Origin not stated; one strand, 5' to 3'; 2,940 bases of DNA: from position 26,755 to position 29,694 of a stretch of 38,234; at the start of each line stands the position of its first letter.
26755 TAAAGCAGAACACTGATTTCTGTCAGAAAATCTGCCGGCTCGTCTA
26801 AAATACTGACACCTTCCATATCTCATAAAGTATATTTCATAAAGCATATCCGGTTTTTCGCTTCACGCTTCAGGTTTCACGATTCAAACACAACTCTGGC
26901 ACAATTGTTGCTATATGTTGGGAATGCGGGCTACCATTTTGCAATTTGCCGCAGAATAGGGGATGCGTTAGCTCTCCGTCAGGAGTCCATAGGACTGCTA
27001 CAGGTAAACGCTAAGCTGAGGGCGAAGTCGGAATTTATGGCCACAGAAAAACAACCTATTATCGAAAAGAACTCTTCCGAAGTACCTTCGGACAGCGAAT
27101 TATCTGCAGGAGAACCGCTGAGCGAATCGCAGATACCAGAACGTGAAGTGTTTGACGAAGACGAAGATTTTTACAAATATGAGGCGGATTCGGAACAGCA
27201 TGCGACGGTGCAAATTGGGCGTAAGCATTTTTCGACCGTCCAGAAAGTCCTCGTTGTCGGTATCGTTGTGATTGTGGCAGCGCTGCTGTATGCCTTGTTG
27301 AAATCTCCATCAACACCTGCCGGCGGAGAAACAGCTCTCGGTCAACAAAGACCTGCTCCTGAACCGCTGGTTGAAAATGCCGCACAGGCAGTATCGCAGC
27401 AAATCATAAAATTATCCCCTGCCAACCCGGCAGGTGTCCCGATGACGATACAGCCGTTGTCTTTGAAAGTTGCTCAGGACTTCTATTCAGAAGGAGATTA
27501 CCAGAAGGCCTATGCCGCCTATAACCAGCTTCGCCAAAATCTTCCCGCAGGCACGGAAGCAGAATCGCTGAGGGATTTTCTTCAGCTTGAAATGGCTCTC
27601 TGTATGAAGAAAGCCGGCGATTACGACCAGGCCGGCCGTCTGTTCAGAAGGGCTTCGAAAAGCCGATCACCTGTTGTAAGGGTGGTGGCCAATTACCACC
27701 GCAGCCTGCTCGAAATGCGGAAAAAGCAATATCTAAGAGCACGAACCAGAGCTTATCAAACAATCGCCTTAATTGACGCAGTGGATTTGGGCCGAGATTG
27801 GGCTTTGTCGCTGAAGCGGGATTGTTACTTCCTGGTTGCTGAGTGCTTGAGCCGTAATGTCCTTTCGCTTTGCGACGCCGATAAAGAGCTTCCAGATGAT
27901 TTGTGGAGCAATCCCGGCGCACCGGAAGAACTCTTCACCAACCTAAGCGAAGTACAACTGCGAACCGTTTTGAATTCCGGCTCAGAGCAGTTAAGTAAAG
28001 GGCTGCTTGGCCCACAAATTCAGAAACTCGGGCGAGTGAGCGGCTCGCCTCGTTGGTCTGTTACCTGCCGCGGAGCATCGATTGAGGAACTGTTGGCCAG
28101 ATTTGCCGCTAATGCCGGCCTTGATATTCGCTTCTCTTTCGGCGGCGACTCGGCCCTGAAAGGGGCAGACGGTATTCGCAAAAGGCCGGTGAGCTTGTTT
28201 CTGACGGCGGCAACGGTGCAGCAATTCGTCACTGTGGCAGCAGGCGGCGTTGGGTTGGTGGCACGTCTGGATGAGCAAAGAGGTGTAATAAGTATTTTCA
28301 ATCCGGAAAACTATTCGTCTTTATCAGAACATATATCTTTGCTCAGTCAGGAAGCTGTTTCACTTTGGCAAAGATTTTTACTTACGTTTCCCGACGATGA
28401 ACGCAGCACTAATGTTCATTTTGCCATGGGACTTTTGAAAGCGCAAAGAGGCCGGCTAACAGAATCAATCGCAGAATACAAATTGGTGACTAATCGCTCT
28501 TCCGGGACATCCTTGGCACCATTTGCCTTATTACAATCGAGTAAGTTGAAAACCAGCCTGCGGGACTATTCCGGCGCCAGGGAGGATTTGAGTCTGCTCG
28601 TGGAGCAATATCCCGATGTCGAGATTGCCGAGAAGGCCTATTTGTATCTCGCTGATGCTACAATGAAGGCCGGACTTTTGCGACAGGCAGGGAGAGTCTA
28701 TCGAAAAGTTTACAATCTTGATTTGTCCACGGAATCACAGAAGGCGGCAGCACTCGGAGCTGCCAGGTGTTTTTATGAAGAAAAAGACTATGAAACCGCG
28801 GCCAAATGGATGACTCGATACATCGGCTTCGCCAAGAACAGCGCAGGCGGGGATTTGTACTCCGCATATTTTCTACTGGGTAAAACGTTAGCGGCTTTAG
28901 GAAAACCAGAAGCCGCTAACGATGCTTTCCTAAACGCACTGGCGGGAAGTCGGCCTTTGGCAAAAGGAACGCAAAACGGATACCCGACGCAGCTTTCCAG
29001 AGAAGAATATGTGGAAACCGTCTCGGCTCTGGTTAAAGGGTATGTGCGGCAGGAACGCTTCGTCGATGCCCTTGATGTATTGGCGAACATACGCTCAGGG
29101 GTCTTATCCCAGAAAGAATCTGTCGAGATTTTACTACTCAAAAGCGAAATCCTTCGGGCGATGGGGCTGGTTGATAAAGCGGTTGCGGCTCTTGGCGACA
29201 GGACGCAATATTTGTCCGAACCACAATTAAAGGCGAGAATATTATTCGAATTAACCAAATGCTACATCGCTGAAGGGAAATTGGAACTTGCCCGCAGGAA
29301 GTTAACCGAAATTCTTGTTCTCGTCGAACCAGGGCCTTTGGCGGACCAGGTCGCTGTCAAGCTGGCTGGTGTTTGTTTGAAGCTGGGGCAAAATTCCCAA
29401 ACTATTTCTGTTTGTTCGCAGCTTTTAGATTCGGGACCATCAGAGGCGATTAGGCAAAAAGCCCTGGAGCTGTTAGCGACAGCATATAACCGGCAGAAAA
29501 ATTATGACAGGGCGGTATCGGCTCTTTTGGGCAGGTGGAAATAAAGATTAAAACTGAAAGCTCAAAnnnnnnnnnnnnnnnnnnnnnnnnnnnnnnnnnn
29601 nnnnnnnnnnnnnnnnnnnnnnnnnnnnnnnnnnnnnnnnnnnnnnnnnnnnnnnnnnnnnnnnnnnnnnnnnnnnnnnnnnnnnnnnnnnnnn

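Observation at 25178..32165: Two sigma-54 activators with no histidine kinase; the slot where FleS/FlrB normally sits holds two TPR envelope proteins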

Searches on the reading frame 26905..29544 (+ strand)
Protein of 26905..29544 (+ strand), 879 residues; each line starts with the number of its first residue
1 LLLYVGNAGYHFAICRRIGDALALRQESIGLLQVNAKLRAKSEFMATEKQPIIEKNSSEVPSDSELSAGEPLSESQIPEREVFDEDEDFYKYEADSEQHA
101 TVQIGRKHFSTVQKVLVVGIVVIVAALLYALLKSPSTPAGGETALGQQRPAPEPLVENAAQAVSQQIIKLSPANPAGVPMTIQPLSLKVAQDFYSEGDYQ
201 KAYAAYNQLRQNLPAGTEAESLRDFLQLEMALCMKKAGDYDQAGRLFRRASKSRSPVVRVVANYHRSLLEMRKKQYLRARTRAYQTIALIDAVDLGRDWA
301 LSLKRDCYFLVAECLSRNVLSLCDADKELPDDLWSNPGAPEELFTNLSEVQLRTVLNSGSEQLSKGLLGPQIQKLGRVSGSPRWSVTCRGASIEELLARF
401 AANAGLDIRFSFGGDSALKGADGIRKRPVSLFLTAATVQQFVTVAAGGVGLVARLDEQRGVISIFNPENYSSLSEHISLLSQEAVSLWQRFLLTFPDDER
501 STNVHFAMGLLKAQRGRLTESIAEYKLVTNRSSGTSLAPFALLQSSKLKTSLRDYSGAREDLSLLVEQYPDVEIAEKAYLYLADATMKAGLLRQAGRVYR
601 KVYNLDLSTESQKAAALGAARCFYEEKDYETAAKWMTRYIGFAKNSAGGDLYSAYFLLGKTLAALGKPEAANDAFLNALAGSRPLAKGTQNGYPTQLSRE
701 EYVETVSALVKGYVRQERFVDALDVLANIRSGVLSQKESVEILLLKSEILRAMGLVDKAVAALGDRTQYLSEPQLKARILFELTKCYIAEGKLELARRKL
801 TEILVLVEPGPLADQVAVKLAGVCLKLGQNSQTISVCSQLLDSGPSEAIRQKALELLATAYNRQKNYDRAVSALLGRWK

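Call 4: search_protein_families(library=pfam, proteins=[window:26905-29544:+], max_evalue=0.01)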
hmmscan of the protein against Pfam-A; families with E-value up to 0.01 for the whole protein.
window:26905-29544:+ (879 aa): 11 families
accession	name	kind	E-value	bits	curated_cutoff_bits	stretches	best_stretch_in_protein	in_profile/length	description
PF13432.12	TPR_16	-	2.5e-13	50.6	32.7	0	582-643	3-61/65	Tetratricopeptide repeat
PF13428.12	TPR_14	-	3.4e-09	36.9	23.5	0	226-251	3-28/44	Tetratricopeptide repeat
PF25058.1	ARM_TT21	-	3.6e-08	33.9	27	1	657-764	12-118/155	Tetratricopeptide repeat protein 21 ARM repeat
PF13174.12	TPR_6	-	5.5e-08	33.4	26.3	0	228-250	4-26/33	Tetratricopeptide repeat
PF14559.12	TPR_19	-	6e-07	30.1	25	0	195-252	3-53/68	Tetratricopeptide repeat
PF09976.15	TPR_21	-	1.9e-06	28.2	25.5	0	554-683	54-177/193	Tetratricopeptide repeat-like domain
PF07719.23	TPR_2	-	6.7e-06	26.3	27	0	654-680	3-29/34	Tetratricopeptide repeat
PF12895.13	ANAPC3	-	1.8e-05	25.4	27.2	0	599-676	12-80/82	Anaphase-promoting complex, cyclosome, subunit 3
PF25063.1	ARM_TT21_C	-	0.00014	22.3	35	0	538-634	54-150/209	Tetratricopeptide repeat protein 21 C-terminal ARM domain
PF13424.12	TPR_12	-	0.00017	22.2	30.1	0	614-681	3-74/77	Tetratricopeptide repeat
PF13525.12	YfiO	-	0.0011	19.3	25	0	595-667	24-94/203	Outer membrane lipoprotein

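Call 12: find_homologous_proteins(query=window:27037-29544:+, max_evalue=0.001)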
Query window:27037-29544:+ (835 aa): 583 proteins with E <= 0.001 among 8000 candidates; the best 120 are listed.
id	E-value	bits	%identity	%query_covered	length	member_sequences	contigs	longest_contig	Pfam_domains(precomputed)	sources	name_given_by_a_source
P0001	0.0e+0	1821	100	100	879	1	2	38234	PF14559.13,PF09976.16,PF25058.2,PF12895.14,PF13432.13,PF13428.13,PF07719.24,PF13174.13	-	-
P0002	0.0e+0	1413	79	100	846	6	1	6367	PF14559.13,PF09976.16,PF25058.2,PF13424.13,PF13432.13,PF13428.13,PF13174.13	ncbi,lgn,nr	ncbi:MAG TPA: tetratricopeptide repeat protein [Phycisphaerales bacterium]|nr:tetratricopeptide repe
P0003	0.0e+0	1066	63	100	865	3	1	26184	PF14559.13,PF25063.1,PF09976.16,PF12895.14,PF13424.13,PF13432.13,PF13428.13,PF07719.24,PF13174.13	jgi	-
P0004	0.0e+0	1066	63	100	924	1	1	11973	PF14559.13,PF25063.1,PF09976.16,PF13424.13,PF13432.13,PF07719.24,PF13174.13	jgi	-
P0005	0.0e+0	1051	63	100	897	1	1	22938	PF14559.13,PF25063.1,PF09976.16,PF13432.13,PF13428.13,PF07719.24,PF13174.13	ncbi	-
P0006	0.0e+0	1050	62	100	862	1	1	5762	PF14559.13,PF25063.1,PF25058.2,PF13424.13,PF13176.13,PF13432.13,PF13181.13,PF07719.24,PF13174.13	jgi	-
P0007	0.0e+0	1046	62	100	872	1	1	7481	PF14559.13,PF25063.1,PF13432.13,PF13428.13,PF07719.24,PF13174.13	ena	-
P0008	0.0e+0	1043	62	99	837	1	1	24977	PF14559.13,PF25063.1,PF09976.16,PF25058.2,PF13424.13,PF13176.13,PF13432.13,PF13428.13,PF13181.13,PF07719.24,PF13174.13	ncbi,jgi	-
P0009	0.0e+0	1033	61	100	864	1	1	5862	PF14559.13,PF25063.1,PF09976.16,PF12895.14,PF13424.13,PF13432.13,PF07719.24,PF13174.13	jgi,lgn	jgi:tetratricopeptide (TPR) repeat protein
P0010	0.0e+0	1032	61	100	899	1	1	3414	PF14559.13,PF25063.1,PF09976.16,PF13432.13,PF13428.13,PF07719.24,PF13174.13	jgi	-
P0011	0.0e+0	1031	61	100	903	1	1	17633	PF14559.13,PF25063.1,PF09976.16,PF12895.14,PF13424.13,PF13432.13,PF13428.13,PF07719.24,PF13174.13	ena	-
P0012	0.0e+0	1030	61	100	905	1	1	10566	PF14559.13,PF25063.1,PF13424.13,PF13432.13,PF07719.24,PF13174.13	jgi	-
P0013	0.0e+0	1030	62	100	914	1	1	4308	PF14559.13,PF25063.1,PF09976.16,PF13432.13,PF13428.13,PF13181.13,PF07719.24,PF13174.13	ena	-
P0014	0.0e+0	1029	61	100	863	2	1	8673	PF25063.1,PF09976.16,PF25058.2,PF13176.13,PF13428.13,PF14559.13,PF00515.35,PF13424.13,PF13432.13,PF13181.13,PF07719.24,PF13174.13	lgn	-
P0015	0.0e+0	1028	61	100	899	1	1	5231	PF14559.13,PF25063.1,PF09976.16,PF13432.13,PF13428.13,PF07719.24,PF13174.13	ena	-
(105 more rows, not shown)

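Call 14: find_related_loci(query=window:27037-29544:+, collection=genome_contigs, flank=10000)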
Query window:27037-29544:+ (835 aa) in genome_contigs; peptide patterns used: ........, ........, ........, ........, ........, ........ (x = any residue, [..] = any of these).
103 stretches matched a pattern; 21 encode a relative of the query (tblastn E <= 1e-3); 21 distinct loci.
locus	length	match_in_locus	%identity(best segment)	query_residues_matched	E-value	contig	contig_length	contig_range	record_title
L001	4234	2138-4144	78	1-658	0e+0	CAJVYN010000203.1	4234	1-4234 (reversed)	TPA_asm: uncultured bacterium isolate DRR093003_bin.2_MetaBAT_v2.12.1_MAG genome assembly, contig: NODE_2809_length_4234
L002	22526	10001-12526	59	1-835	0e+0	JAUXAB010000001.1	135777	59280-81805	MAG: Phycisphaerae bacterium isolate CSMAG_2751 CSMAG_2751_k141_970364_length_135777_cov_32.2077, whole genome shotgun s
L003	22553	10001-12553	57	3-835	0e+0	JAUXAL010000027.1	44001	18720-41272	MAG: Phycisphaerae bacterium isolate CSMAG_2761 CSMAG_2761_k141_632002_length_44001_cov_60.8317, whole genome shotgun se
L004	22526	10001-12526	55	1-835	0e+0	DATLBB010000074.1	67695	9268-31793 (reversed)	MAG TPA_asm: Sedimentisphaerales bacterium isolate SMAG_U14287 k141_347240, whole genome shotgun sequence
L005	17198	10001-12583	56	3-835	0e+0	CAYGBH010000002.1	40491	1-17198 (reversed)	MAG TPA_asm: uncultured Pirellulales bacterium isolate ERP108616_co2_77 genome assembly, contig: NODE_1111_length_40491_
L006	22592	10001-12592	54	1-835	0e+0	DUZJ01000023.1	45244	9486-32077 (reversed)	MAG TPA_asm: Planctomycetota bacterium isolate MAG_11118_pl_115 Ga0114922_10000345, whole genome shotgun sequence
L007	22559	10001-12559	51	1-835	0e+0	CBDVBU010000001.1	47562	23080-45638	MAG TPA_asm: uncultured Phycisphaerae bacterium isolate SRR22302362_metabat2_72 genome assembly, contig: ERZ25746724.210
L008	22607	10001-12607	50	1-835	0e+0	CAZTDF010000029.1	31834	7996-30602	MAG TPA_asm: uncultured Pirellulales bacterium isolate SRP214966_co5_256 genome assembly, contig: NODE_873_length_31834_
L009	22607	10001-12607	51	1-835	0e+0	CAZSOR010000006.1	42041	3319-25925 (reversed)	MAG TPA_asm: uncultured Pirellulales bacterium isolate binchicken_co262_305 genome assembly, contig: NODE_737_length_420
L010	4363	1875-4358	51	1-813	0e+0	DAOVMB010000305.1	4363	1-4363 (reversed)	MAG TPA_asm: Sedimentisphaerales bacterium isolate CSMAG_1460 CSMAG_1460_k141_1845059_length_4363_cov_18.0000, whole gen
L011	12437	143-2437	51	126-834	0e+0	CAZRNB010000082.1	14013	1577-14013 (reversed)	MAG TPA_asm: uncultured Pirellulales bacterium isolate binchicken_co189_487 genome assembly, contig: NODE_4342_length_14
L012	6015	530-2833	49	69-833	0e+0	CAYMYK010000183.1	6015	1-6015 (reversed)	MAG TPA_asm: uncultured Pirellulales bacterium isolate SRP214966_co5_301 genome assembly, contig: NODE_14849_length_6015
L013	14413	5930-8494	52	1-835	0e+0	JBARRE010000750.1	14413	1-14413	MAG: Sedimentisphaerales bacterium isolate MFD13433_ilm_asm_bin29 k127_130863, whole genome shotgun sequence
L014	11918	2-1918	52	188-833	0e+0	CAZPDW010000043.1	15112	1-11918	MAG TPA_asm: uncultured Pirellulales bacterium isolate binchicken_co116_245 genome assembly, contig: NODE_4035_length_15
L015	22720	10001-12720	50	1-835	0e+0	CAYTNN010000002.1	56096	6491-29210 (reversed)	MAG TPA_asm: uncultured Pirellulales bacterium isolate SRP178699_co2_413 genome assembly, contig: NODE_152_length_56096_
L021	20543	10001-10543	61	653-833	1e-58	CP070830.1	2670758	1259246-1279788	MAG: Planctomycetota bacterium isolate bin1080 chromosome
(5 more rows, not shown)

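Call 32: predict_structure(alignment_id=A1)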
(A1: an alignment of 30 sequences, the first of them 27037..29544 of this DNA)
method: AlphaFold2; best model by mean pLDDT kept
length: 835 residues; sequences in the alignment: 30
mean_pLDDT: 72.9   pTM: 0.60
mean pLDDT of the five models: 72.9, 71.6, 70.1, 68.9, 60.1
residues with pLDDT >= 90: 243; 70-90: 316; 50-70: 97; < 50: 179
segments of 3 or more residues with pLDDT < 50: 1-69, 89-139, 322-347, 369-390, 640-649
pLDDT, mean of each block of 10 residues (from residue 1): 28 27 29 29 36 28 40 71 58 29 28 25 28 39 82 90 87 78 92 90 88 87 88 85 75 76 90 86 74 61 78 71 44 46 47 55 53 35 43 63 69 67 70 82 88 87 91 91 86 89 93 94 83 88 93 92 84 94 95 90 78 94 91 76 42 78 90 89 75 85 90 87 78 89 91 92 86 94 93 91 90 94 91 80
secondary structure, 60 per line:
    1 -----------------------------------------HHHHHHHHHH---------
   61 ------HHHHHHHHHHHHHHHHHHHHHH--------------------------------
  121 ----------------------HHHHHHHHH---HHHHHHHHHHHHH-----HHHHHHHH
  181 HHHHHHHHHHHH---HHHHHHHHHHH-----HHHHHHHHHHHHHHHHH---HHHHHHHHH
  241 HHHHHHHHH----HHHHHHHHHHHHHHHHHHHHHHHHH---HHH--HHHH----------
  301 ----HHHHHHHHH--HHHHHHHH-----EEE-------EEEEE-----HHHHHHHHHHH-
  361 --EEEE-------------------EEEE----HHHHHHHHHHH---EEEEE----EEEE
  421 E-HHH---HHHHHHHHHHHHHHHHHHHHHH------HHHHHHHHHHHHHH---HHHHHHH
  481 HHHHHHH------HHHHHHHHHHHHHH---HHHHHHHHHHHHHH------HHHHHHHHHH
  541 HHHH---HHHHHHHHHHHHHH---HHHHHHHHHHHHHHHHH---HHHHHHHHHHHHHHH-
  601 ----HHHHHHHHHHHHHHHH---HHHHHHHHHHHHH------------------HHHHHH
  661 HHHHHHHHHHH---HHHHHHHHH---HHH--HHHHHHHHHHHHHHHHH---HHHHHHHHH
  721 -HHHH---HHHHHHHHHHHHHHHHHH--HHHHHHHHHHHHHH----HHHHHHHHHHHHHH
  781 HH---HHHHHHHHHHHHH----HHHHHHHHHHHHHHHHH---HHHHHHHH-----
elements in order (helices of 4 or more, strands of 3 or more residues): H42-51 H67-88 H143-151 H155-167 H173-192 H196-206 H212-228 H232-249 H254-278 H287-290 H305-313 H316-323 E329-331 E339-343 H349-359 E363-366 E386-389 H394-404 E408-412 E417-421 H429-450 H457-470 H474-487 H494-507 H511-524 H531-544 H548-561 H565-581 H585-599 H605-620 H624-636 H655-671 H675-683 H692-708 H712-720 H722-725 H729-746 H749-762 H767-782 H786-798 H803-819 H823-830

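Call 36: fold_search(model_id=the predicted structure, library=pdb)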
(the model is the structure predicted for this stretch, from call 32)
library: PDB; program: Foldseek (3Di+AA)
matches with E <= 10: 1753; with E <= 0.001: 410
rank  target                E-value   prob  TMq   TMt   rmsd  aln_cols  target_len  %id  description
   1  5dse_C                2.3e-11  1.00  0.23  0.26  18.9       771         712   13  Crystal Structure of the TTC7B/Hyccin Complex (released 2015-12-02)
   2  8fgw_D                4.5e-10  1.00  0.20  0.15  27.1       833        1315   13  Human IFT-A complex structures provide molecular insights into ciliary transport (released 2023-02-22)
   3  7qdz_B                9.6e-10  1.00  0.30  0.22  21.9       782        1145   13  80S-bound human SKI complex in the closed state (released 2022-02-09)
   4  8bbg_D                1.0e-09  1.00  0.22  0.16  25.1       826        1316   15  Structure of the IFT-A complex; anterograde IFT-A train model (released 2022-12-21)
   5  9g8r_B                1.5e-09  1.00  0.29  0.23  22.1       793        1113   13  human SKI7-SKI238 complex in the open state (released 2024-10-16)
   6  7qdr_B                1.5e-09  1.00  0.30  0.22  21.7       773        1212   13  Apo human SKI complex in the closed state (released 2022-02-02)
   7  4buj_B                2.0e-09  1.00  0.21  0.14  21.8       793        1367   10  Crystal structure of the S. cerevisiae Ski2-3-8 complex (released 2013-08-28)
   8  9rtt_Q                2.1e-09  1.00  0.22  0.21  20.2       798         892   12  Activated Elongation Complex with IWS1 and ELOF1 (released 2025-09-03)
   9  6bq1_B                4.8e-09  1.00  0.24  0.26  16.4       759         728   14  Human PI4KIIIa lipid kinase complex (released 2017-12-13)
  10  9hvq_Q                5.3e-09  1.00  0.21  0.20  21.4       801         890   13  Structure of the transcribing Pol II-DSIF-PAF-SPT6-RECQL5 complex (released 2025-07-16)
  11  7qds_B                5.5e-09  1.00  0.30  0.25  21.2       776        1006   13  Apo human SKI complex in the open state (released 2022-02-02)
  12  8bbe_D                7.2e-09  1.00  0.23  0.28  17.7       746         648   15  Structure of the IFT-A complex; IFT-A2 module (released 2022-12-21)
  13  4buj_F                1.4e-08  1.00  0.22  0.15  21.8       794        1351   11  Crystal structure of the S. cerevisiae Ski2-3-8 complex (released 2013-08-28)
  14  1w3b_A                1.8e-08  1.00  0.33  0.62   6.1       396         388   18  The superhelical TPR domain of O-linked GlcNAc transferase reveals structural similarities to importin alpha. (released 2004-09-09)
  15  5l9u_F                2.3e-08  1.00  0.21  0.33  18.0       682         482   14  Model of human Anaphase-promoting complex/Cyclosome (APC/C-CDH1) with a cross linked Ubiquitin variant-substrate-UBE2C (released 2016-09-14)
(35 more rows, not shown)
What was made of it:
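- On PflA/PflB-type periplasmic TPR flagellar scaffold: Foldseek hits are generic TPR superhelices, and 9hmf_K ranks 21st with TM-score 0.22 (call 36).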

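Call 38: search_protein_families(library=ncbifam, proteins=[window:27037-29544:+], max_evalue=0.001)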
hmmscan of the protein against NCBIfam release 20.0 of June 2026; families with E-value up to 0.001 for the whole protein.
window:27037-29544:+ (835 aa): 8 families
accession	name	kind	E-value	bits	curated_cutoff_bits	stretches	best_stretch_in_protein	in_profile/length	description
TIGR02795.1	tol_pal_ybgF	equivalog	4.1e-19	69.3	90.1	2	439-534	20-115/119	tol-pal system protein YbgF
NF052312.1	T9SS_PorW_SprE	equivalog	7.3e-16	58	250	2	510-638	119-246/716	type IX secretion system periplasmic lipoprotein PorW/SprE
TIGR03302.1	OM_YfiO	subfamily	5e-12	45.8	81.4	0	438-536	87-156/239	outer membrane protein assembly factor BamD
NF052415.1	T3SS_chap_SctY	equivalog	6.1e-11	42.8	70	0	663-720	44-101/106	type III secretion apparatus assembly chaperone SctY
NF040959.1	MamA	equivalog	6e-09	35.6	200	0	533-636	72-167/204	magnetosome protein MamA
NF008757.0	PRK11788.1-5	equivalog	4.2e-06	26.2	363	0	531-687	106-260/388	lipopolysaccharide assembly protein LapB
NF033920.0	C39_PA2778_fam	equivalog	0.00026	20.5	150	0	130-231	146-241/255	PA2778 family cysteine peptidase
NF042912.1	Amuc_1098_fam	equivalog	0.00084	17.5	750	0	143-213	45-115/805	Amuc_1098 family type IV pilus outer membrane protein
